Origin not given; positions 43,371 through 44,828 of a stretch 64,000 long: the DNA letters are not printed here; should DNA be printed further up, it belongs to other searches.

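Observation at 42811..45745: Exported S1 protease in a three-gene secreted-protein island: candidate egress or entry (S-layer) module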

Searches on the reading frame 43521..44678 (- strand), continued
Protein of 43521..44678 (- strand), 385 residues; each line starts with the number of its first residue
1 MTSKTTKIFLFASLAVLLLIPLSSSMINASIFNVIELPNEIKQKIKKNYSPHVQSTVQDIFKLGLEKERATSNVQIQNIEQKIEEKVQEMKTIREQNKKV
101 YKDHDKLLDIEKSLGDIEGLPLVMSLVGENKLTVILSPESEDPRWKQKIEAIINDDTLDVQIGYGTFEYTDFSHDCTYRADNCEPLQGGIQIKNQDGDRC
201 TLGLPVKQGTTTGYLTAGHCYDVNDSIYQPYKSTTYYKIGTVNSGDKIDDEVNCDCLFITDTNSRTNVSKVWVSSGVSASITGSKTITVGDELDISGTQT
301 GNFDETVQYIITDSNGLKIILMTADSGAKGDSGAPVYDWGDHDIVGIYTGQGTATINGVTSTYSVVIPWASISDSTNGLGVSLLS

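Call 22: find_encoding_contigs(protein=P0013, flank=10000, max_places=2)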
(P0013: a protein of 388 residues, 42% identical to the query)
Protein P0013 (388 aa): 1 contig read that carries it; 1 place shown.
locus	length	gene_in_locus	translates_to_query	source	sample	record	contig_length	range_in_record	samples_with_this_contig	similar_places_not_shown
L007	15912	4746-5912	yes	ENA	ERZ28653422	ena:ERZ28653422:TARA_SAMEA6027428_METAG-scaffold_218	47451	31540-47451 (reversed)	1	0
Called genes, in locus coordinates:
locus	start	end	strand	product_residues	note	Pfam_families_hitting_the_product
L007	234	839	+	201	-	-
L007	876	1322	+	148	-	-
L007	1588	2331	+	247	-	PF00106:adh_short, PF08659:KR, PF23441:SDR, PF13561:adh_short_C2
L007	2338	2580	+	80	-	-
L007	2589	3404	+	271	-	PF00459:Inositol_P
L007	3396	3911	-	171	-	PF01583:APS_kinase, PF13671:AAA_33 (weak)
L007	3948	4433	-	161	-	PF01814:Hemerythrin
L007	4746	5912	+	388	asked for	-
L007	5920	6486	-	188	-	PF01022:HTH_5 (weak), PF12840:HTH_20 (weak)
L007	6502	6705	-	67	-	-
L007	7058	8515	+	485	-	PF00999:Na_H_Exchanger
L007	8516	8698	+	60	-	-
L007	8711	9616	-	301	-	PF08271:Zn_Ribbon_TF, PF00382:TFIIB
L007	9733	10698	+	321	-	-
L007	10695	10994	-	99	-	-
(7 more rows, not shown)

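Call 23: find_encoding_contigs(protein=P0023, flank=10000, max_places=2)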
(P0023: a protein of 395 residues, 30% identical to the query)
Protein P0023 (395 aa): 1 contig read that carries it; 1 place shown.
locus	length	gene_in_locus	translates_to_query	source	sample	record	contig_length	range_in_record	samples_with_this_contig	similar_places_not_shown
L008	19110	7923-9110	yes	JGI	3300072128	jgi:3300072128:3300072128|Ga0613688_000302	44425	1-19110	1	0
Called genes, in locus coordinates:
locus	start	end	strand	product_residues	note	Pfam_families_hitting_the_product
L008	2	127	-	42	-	?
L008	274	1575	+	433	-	-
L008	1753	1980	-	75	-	-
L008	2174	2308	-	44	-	-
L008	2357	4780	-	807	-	PF01935:DUF87, PF10412:TrwB_AAD_bind, PF13401:AAA_22 (faint), PF01978:TrmB (faint)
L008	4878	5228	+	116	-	-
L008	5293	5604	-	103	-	-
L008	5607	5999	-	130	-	-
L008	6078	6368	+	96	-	PF18480:DUF5615 (weak)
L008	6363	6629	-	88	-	-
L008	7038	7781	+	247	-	PF12840:HTH_20 (weak), PF13412:HTH_24 (weak)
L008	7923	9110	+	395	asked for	-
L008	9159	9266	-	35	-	-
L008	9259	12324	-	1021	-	-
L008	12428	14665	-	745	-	-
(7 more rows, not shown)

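Call 24: fold_search(model_id=the predicted structure, library=pdb)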
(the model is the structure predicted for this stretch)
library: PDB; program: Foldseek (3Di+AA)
matches with E <= 10: 232; with E <= 0.001: 30
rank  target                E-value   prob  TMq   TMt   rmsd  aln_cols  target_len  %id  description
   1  3m7u_A                7.5e-12  1.00  0.41  0.77   4.7       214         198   20  Crystal Structure of Alpha-Lytic Protease SB1+2 R64A/E182Q Mutant (released 2011-02-09)
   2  3ure_A                8.4e-12  1.00  0.41  0.76   4.9       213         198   21  Repack mutant (T181I, W199L, Q210I) of alpha-Lytic Protease (released 2012-05-23)
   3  5mrt_B                1.1e-11  1.00  0.41  0.79   3.6       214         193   20  Crystal structure of L5 protease Lysobacter sp. XL1 (released 2018-01-17)
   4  3urd                  1.3e-11  1.00  0.40  0.74   5.1       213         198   21  T181A mutant of alpha-Lytic Protease (released 2012-05-23)
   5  8pmm_A                1.3e-11  1.00  0.48  0.46   5.9       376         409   14  Structure of Nal1 protein, allele SPIKE from japonica rice, construct 31-458 (released 2024-04-17)
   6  3urc                  1.5e-11  1.00  0.40  0.75   5.0       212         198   21  T181G mutant of alpha-Lytic Protease (released 2012-05-23)
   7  8pmm_B                1.6e-11  1.00  0.48  0.46   6.1       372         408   15  Structure of Nal1 protein, allele SPIKE from japonica rice, construct 31-458 (released 2024-04-17)
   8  1boq                  2.3e-11  1.00  0.41  0.76   5.0       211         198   22  PRO REGION C-TERMINUS: PROTEASE ACTIVE SITE INTERACTIONS ARE CRITICAL IN CATALYZING THE FOLDING OF ALPHA-LYTIC PROTEASE (released 1998-08-12)
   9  1gbe                  3.1e-11  1.00  0.41  0.76   4.8       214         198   21  ALPHA-LYTIC PROTEASE WITH MET 190 REPLACED BY ALA AND GLY 216 REPLACED BY LEU (released 1996-01-29)
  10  1gba                  3.7e-11  1.00  0.41  0.76   5.1       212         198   21  ALPHA-LYTIC PROTEASE WITH MET 190 REPLACED BY ALA AND GLY 216 REPLACED BY ALA (released 1996-01-29)
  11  5mrr_A                3.9e-11  1.00  0.41  0.76   4.9       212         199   20  Crystal structure of L1 protease of Lysobacter sp. XL1 (released 2018-01-17)
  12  3m7t                  4.6e-11  1.00  0.41  0.77   4.9       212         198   21  Crystal Structure of Alpha-Lytic Protease SB2+3 E8A/R105S Mutant (released 2011-02-09)
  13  1qq4                  4.9e-11  1.00  0.40  0.75   5.0       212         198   21  CRYSTAL STRUCTURE OF AN ALPHA-LYTIC PROTEASE MUTANT WITH ACCELERATED FOLDING KINETICS, R102H/G134S (released 1999-06-15)
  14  2lpr_A                4.9e-11  1.00  0.40  0.75   5.0       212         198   21  STRUCTURAL BASIS FOR BROAD SPECIFICITY IN ALPHA-LYTIC PROTEASE MUTANTS (released 1993-01-15)
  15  2sfa                  5.4e-11  1.00  0.41  0.79   4.6       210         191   25  SERINE PROTEINASE FROM STREPTOMYCES FRADIAE ATCC 14544 (released 1996-06-20)
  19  5mrt_A                1.4e-10  1.00  0.41  0.78   4.8       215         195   20  Crystal structure of L5 protease Lysobacter sp. XL1 (released 2018-01-17)
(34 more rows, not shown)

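Call 28: find_related_loci(query=A2, collection=genome_contigs, flank=6000)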
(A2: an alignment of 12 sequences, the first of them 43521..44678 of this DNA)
Query A2 (385 aa) in genome_contigs; peptide patterns used: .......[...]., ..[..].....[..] (x = any residue, [..] = any of these).
12 stretches matched a pattern; 7 encode a relative of the query (tblastn E <= 1e-3); 7 distinct loci.
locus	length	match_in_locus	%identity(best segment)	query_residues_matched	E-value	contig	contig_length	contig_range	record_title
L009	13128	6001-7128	43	4-383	6e-85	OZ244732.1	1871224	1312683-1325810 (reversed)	MAG: Nitrosopumilus sp. isolate 1ba6f6db-ac8b-4e9a-a1a8-fa3d0cad2b01 genome assembly, chromosome: 1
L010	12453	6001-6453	28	198-351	7e-7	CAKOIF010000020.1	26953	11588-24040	MAG: uncultured Bacilli bacterium isolate REFINED_METABAT215_TOP10_CONTIGS_1500_ASSEMBLY_K77_MERGED__Hadza_MoBio_C-REDO_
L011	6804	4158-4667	27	175-337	1e-6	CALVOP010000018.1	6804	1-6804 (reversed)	MAG: uncultured Bacilli bacterium isolate BRZ_EP__bin79 genome assembly, contig: BRZ_EP__NODE_15867_length_6804_cov_11.7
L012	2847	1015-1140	43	182-222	2e-5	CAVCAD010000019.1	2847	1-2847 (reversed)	Bacteroidaceae bacterium isolate SRR8978363_cleanbin_000006 genome assembly, contig: Spades_SRR8978363_contig_2452, whol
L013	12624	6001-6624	26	127-337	3e-5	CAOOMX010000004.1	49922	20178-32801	MAG TPA_asm: uncultured Bacilli bacterium isolate MGBC100325 genome assembly, contig: MGBC100325.4, whole genome shotgun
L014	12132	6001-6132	39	179-221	3e-4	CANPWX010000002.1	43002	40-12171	MAG: uncultured Bacilli bacterium isolate Lapin-004__bin21 genome assembly, contig: Lapin-004__NODE_994_length_43002_cov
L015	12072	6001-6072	46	198-221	1e-3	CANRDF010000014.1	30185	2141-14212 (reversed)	MAG: uncultured Bacilli bacterium isolate Lapin-026__bin92 genome assembly, contig: Lapin-026__NODE_1634_length_30185_co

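Call 30: search_protein_families(library=pfam, proteins=[L009:871-2385:-, L009:2874-4586:-, L009:4812-5900:+, L009:7148-7690:-, L009:8505-9362:-, L009:9408-10436:-, L009:11793-12545:+, L009:12546-13106:-, L009:2382-2864:-, L009:8090-8500:+], max_evalue=0.001)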
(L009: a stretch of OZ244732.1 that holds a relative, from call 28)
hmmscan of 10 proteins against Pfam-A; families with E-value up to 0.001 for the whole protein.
L009:871-2385:- (504 aa): 3 families
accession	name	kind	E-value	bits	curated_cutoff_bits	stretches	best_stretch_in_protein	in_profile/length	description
PF00682.25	HMGL-like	-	4.6e-87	292.2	29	1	2-260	1-257/260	HMGL-like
PF08502.15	LeuA_dimer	-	3.4e-29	101.9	24.9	1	358-493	1-131/131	LeuA allosteric (dimerisation) domain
PF22617.1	HCS_D2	-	1.3e-25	90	27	1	277-357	1-82/82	Homocitrate synthase post-HMGL domain-like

L009:2874-4586:- (570 aa): 3 families
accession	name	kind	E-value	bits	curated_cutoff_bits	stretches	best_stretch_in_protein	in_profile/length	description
PF02775.26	TPP_enzyme_C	-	3.2e-49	167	21.9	1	398-545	2-151/151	Thiamine pyrophosphate enzyme, C-terminal TPP binding domain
PF00205.28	TPP_enzyme_M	-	2.7e-47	160.3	30.4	1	202-334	2-135/137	Thiamine pyrophosphate enzyme, central domain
PF02776.23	TPP_enzyme_N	-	1.1e-42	145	26.8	1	12-127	1-118/119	Thiamine pyrophosphate enzyme, N-terminal TPP binding domain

L009:4812-5900:+ (362 aa): 2 families
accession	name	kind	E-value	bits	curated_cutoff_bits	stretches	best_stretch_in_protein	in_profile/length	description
PF00665.32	rve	-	8.1e-14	52.2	32.6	1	158-259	4-102/102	Integrase core domain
PF13683.12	rve_3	-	1.9e-08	34.3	26.5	0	248-293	2-44/67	Integrase core domain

L009:7148-7690:- (180 aa): 6 families
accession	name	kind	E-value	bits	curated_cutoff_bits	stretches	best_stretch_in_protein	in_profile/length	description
PF01022.26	HTH_5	-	2.8e-11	43.5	22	1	27-71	2-46/47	Bacterial regulatory protein, arsR family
PF12840.13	HTH_20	-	2.9e-09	37.2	27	1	24-72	1-50/51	Helix-turn-helix domain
PF13412.12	HTH_24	-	1.8e-06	27.9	21.9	1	26-70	2-47/48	Winged helix-turn-helix DNA-binding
PF10007.15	DUF2250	-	1.3e-05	25.6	24.4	1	22-80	3-63/93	Uncharacterized protein conserved in archaea (DUF2250)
PF25212.1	HVO_A0114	-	1.7e-05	25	27.6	1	17-76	13-72/84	HVO_A0114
PF21476.4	PF0610-like_N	-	0.00027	21.5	33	1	30-63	4-37/50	PF0610-like, N-terminal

L009:8505-9362:- (285 aa): 1 family
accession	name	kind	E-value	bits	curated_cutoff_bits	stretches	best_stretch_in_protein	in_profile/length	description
PF01791.15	DeoC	-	1.6e-24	87.3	23.8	1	21-228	2-229/229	DeoC/LacD family aldolase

L009:9408-10436:- (342 aa): 4 families
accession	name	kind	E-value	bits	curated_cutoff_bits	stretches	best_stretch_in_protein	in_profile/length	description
PF08240.17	ADH_N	-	2.8e-22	79.4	23.5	1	24-121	2-94/104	Alcohol dehydrogenase GroES-like domain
PF00107.32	ADH_zinc_N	-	5.8e-22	78.5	31.8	1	173-303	1-128/129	Zinc-binding dehydrogenase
PF16912.11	Glu_dehyd_C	-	3.2e-10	40.3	34.9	1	144-338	6-207/211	Glucose dehydrogenase C-terminus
PF13602.12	ADH_zinc_N_2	-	5.1e-06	27.9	27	1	220-340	11-134/134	Zinc-binding dehydrogenase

L009:11793-12545:+ (250 aa): 2 families
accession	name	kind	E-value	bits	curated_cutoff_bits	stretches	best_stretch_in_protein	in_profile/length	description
PF00149.33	Metallophos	-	7.6e-09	36.7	21.5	1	21-145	2-118/191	Calcineurin-like phosphoesterase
PF12850.12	Metallophos_2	-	3.4e-07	30.8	27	1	24-166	5-124/154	Calcineurin-like phosphoesterase superfamily domain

L009:12546-13106:- (186 aa): 1 family
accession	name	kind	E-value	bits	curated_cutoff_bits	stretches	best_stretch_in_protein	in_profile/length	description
PF02142.27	MGS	-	2.9e-15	56.6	24.1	1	61-154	2-94/94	MGS-like domain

L009:2382-2864:- (160 aa): 4 families
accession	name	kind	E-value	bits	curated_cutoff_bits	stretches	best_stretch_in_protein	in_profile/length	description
PF10369.15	ALS_ss_C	-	1.2e-22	80.2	23.2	1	84-158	1-74/74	Small subunit of acetolactate synthase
PF22629.2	ACT_AHAS_ss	-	3.7e-21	75.5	27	1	5-72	1-67/67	AHAS small subunit-like ACT domain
PF01842.31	ACT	-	8.6e-14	51.4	27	1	4-67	2-64/66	ACT domain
PF13710.12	ACT_5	-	6.8e-13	48.7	27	1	13-73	3-62/62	ACT domain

L009:8090-8500:+ (136 aa): 2 families
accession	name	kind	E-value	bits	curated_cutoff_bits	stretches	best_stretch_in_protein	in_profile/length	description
PF13474.12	SnoaL_3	-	5.4e-08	33.7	22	1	12-133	3-117/121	SnoaL-like domain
PF08332.16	CaMKII_AD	-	0.00032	21.3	22.1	1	7-134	2-126/128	Calcium/calmodulin dependent protein kinase II association domain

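Call 47: find_encoding_contigs(protein=P0003, flank=8000, max_places=2)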
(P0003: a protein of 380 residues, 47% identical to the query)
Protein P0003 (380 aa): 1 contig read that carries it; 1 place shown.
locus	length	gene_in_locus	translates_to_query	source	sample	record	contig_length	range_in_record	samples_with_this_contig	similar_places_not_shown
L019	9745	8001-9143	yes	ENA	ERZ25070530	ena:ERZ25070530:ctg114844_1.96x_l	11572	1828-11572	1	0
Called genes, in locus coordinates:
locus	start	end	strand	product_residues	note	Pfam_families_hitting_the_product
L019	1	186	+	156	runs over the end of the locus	PF00009:GTP_EFTU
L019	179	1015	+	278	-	PF03144:GTP_EFTU_D2, PF03143:GTP_EFTU_D3, PF22594:GTP-eEF1A_C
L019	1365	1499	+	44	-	-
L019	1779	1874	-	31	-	-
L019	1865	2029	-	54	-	-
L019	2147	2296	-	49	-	-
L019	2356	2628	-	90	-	-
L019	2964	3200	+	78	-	PF18306:LDcluster4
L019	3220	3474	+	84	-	PF18306:LDcluster4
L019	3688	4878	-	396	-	PF02737:3HCDH_N, PF00725:3HCDH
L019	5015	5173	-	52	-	-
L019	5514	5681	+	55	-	-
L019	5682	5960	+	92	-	-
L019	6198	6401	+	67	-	PF01230:HIT (weak)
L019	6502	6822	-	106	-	-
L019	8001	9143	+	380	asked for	-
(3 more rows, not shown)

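Call 48: find_encoding_contigs(protein=P0019, flank=8000, max_places=2)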
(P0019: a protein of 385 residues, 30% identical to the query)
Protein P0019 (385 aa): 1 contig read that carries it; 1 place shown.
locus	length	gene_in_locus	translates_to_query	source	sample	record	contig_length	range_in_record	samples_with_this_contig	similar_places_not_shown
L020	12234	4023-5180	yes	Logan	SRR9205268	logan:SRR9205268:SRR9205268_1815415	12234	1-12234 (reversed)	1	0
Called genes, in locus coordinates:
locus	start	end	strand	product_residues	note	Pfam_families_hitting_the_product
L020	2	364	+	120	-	?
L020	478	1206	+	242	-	-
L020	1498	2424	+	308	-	-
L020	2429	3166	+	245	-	-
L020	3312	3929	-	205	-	PF12840:HTH_20 (weak), PF13412:HTH_24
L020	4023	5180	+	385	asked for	-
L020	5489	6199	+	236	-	-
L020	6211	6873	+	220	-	-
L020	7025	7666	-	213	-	-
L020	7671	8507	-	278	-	-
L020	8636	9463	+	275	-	-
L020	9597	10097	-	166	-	-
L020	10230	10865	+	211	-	-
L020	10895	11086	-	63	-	-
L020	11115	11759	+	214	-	-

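Call 56: search_dna_similar(query=window:43521-44678:-, collection=phages, mode=protein, max_evalue=0.01, max_rows=15)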
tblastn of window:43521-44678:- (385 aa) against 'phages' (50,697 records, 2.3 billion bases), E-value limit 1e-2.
No match.

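Call 70: search_protein_representatives(alignment_id=A1)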
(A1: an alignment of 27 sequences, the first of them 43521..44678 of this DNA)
Query: 27 sequences, 385 profile positions. Proteins with E-value up to 0.001 (for the whole library): 11096; up to 1e-10: 2748; up to 1e-30: 194. The best 150 are listed.
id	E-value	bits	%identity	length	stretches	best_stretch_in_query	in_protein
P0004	1.8e-129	448.7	-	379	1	1-385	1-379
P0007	3.8e-129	447.6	-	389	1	9-384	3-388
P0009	4.0e-127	440.9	-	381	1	1-385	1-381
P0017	5.7e-120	417.4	-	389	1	6-385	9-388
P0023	2.1e-112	392.5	-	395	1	1-385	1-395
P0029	7.1e-102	357.8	-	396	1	1-382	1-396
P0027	8.3e-101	354.3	-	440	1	1-384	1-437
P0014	4.6e-99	348.5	-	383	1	1-385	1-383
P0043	9.3e-98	344.2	-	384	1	1-383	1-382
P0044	1.4e-96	340.3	-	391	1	1-382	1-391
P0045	3.5e-93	329.2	-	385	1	1-383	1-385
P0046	2.7e-92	326.2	-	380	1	1-381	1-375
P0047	1.6e-91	323.7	-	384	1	5-384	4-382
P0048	1.7e-86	307.2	-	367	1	3-383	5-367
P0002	6.7e-84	298.6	-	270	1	1-272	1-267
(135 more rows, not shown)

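Call 71: search_protein_families(library=pfam, alignment_id=A1, max_evalue=0.01)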
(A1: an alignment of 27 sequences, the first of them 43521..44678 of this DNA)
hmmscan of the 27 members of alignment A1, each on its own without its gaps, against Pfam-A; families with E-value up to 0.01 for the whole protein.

A. member 1, window:43521-44678:- (385 aa): 0 families

B. families by the number of members that match (of 27 scanned): 12 families
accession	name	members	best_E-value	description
PF13365.12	Trypsin_2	8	6.1e-05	Trypsin-like peptidase domain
PF00944.25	Peptidase_S3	4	0.00043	Alphavirus core protein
PF24627.1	PUMA_CC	2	4.8e-05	PUMA coiled-coil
PF02983.19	Pro_Al_protease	1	0.00017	Alpha-lytic protease prodomain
PF06160.17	EzrA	1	0.0016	Septation ring formation regulator, EzrA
PF18035.6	Bap31_Bap29_C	1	0.0029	Bap31/Bap29 cytoplasmic coiled-coil domain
PF05579.19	Peptidase_S32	1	0.0052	Equine arteritis virus serine endopeptidase S32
PF19579.4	FtsL_2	1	0.006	Bacteriodetes cell division protein (FtsL-like)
PF11932.13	DUF3450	1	0.0066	Protein of unknown function (DUF3450)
PF05667.16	CCDC22_CC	1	0.0068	CCDC22 protein coiled-coil region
PF00089.32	Trypsin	1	0.0078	Trypsin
PF06248.19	Zw10_N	1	0.0086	Centromere/kinetochore Zw10 N-terminal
